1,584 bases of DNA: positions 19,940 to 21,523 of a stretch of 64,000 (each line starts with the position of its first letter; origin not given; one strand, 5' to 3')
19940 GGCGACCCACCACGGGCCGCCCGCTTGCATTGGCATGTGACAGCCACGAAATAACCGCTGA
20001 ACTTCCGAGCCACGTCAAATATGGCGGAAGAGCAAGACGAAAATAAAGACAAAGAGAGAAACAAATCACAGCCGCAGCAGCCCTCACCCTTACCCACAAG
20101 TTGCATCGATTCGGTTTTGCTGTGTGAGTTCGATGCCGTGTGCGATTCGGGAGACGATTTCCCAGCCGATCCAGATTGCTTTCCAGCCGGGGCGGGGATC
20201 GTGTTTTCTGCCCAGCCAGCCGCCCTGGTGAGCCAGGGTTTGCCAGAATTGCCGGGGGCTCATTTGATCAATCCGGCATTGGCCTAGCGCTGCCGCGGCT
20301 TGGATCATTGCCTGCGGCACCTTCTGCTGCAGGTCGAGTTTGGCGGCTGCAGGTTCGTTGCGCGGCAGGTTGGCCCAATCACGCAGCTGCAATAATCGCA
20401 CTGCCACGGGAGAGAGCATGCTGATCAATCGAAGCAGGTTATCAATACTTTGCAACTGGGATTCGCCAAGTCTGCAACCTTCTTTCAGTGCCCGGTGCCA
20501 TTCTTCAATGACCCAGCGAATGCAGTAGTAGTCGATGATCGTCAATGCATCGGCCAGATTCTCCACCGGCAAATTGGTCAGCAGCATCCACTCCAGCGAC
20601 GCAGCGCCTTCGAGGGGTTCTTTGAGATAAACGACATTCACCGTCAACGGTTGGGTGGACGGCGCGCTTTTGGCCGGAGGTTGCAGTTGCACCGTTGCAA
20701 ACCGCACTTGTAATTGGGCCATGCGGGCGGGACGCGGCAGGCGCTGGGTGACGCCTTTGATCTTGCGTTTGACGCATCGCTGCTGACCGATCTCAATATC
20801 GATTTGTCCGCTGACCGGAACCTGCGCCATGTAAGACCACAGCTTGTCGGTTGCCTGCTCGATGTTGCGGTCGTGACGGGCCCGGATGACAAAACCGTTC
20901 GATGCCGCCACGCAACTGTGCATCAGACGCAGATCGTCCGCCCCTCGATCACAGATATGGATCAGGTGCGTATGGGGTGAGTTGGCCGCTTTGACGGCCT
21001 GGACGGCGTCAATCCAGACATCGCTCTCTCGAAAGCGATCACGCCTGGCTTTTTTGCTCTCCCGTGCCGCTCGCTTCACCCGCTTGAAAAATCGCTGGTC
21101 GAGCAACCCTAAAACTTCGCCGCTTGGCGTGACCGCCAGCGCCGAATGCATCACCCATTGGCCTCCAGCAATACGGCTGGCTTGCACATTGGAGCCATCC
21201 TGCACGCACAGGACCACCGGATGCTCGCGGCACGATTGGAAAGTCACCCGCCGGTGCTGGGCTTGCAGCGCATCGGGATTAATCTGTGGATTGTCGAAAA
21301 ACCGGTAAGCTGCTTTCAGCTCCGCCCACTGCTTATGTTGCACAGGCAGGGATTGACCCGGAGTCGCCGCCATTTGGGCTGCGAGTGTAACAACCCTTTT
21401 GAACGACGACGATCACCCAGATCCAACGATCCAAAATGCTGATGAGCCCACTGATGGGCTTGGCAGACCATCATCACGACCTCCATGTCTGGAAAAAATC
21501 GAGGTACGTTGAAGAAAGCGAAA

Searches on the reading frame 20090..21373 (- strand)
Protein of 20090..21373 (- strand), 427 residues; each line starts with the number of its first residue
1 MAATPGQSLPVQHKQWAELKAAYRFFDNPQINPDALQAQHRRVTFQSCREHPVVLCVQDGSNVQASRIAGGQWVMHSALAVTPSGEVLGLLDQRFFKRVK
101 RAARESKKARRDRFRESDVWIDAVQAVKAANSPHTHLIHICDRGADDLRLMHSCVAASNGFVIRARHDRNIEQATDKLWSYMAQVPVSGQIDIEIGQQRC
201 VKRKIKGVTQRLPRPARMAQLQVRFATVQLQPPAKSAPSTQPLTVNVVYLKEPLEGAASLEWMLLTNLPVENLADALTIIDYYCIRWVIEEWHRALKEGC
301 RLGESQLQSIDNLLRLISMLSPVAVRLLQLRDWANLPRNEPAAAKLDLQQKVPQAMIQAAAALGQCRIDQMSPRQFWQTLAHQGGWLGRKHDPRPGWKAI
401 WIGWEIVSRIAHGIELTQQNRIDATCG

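Call 59: search_protein_families(library=padloc, proteins=[window:20090-21373:-], max_evalue=0.001)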
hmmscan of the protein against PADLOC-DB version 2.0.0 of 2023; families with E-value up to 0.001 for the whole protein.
window:20090-21373:- (427 aa): 0 families

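Call 64: search_protein_families(library=pfam, proteins=[window:20090-21373:-], max_evalue=0.00001)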
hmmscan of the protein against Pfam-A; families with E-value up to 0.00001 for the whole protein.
window:20090-21373:- (427 aa): 1 family
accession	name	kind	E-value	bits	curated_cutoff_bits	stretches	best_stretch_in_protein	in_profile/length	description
PF14706.11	Tnp_DNA_bind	-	2.1e-08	34.2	24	1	2-31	29-58/58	Transposase DNA-binding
